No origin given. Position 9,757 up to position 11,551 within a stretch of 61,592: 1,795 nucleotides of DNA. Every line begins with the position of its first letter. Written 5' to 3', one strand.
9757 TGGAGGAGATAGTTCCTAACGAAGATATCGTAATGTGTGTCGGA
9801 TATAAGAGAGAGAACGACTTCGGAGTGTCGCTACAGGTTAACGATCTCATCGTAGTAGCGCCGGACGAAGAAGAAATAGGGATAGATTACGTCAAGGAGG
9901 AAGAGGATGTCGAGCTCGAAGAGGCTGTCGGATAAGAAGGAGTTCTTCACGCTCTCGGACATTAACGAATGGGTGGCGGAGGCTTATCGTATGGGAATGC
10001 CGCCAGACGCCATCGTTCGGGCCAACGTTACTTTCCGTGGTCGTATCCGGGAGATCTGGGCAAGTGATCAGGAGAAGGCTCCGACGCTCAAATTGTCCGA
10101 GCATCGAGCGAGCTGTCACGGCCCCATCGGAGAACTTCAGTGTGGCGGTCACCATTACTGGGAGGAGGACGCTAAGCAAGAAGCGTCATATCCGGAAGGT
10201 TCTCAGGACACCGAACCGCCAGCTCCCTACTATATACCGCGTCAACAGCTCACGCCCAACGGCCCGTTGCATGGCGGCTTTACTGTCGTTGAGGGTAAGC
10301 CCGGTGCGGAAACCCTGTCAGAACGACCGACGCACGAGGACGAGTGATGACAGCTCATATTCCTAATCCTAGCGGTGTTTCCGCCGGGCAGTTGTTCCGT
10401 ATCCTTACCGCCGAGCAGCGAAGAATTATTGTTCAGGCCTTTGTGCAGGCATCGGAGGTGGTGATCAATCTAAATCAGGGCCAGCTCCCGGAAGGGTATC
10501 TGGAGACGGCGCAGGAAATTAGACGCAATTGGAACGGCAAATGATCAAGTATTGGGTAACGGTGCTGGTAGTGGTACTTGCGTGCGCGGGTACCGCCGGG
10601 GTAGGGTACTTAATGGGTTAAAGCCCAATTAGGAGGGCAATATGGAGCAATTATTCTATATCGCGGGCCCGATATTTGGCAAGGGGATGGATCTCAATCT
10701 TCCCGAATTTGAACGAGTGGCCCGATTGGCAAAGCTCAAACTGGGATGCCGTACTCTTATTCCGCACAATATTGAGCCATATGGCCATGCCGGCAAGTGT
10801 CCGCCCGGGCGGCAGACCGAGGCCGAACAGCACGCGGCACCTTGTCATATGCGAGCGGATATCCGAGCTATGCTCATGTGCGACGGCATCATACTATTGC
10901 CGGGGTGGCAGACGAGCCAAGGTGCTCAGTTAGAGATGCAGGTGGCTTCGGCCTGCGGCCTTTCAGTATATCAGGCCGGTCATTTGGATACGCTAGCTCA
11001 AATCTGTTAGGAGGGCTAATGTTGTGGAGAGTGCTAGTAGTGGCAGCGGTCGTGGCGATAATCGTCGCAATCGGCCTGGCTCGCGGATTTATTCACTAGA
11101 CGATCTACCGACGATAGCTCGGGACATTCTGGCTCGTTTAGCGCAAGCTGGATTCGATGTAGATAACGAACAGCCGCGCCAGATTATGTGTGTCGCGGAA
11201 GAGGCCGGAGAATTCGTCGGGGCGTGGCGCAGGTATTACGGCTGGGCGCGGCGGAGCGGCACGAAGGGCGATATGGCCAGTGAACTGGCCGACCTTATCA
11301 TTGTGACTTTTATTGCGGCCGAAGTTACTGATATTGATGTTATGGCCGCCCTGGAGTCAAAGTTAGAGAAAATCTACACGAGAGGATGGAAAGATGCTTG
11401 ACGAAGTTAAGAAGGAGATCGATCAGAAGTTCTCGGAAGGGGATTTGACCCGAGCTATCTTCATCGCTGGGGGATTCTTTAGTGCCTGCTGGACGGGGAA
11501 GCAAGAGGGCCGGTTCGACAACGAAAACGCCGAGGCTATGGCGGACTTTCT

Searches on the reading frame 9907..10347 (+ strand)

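Call 32: search_protein_families(library=pfam, max_evalue=0.01, proteins=[window:9907-10347:+])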
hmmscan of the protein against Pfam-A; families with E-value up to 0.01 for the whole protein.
window:9907-10347:+ (146 aa): 0 families

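Call 90: search_protein_families(library=phrogs, max_evalue=0.001, proteins=[window:9907-10347:+])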
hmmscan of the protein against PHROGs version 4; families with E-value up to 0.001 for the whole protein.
window:9907-10347:+ (146 aa): 1 family
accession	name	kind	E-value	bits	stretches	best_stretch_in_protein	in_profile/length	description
phrog_9283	-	unknown function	0.0002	22.3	1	10-57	77-124/128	-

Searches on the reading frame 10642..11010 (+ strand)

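Call 32: search_protein_families(library=pfam, max_evalue=0.01, proteins=[window:10642-11010:+])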
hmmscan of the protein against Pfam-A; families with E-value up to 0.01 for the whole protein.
window:10642-11010:+ (122 aa): 1 family
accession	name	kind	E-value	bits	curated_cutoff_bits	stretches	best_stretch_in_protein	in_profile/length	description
PF14359.12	DUF4406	-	1.8e-13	51.1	22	1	5-109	3-89/91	Domain of unknown function (DUF4406)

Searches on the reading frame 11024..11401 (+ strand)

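Call 32: search_protein_families(library=pfam, max_evalue=0.01, proteins=[window:11024-11401:+])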
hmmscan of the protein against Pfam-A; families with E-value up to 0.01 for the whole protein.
window:11024-11401:+ (125 aa): 2 families
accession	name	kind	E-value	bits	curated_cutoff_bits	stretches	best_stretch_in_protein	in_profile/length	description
PF03819.22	MazG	-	2e-05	25.2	22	1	55-120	8-69/74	MazG nucleotide pyrophosphohydrolase domain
PF01503.22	PRA-PH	-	0.0025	18.6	21.3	1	56-110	33-79/86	Phosphoribosyl-ATP pyrophosphohydrolase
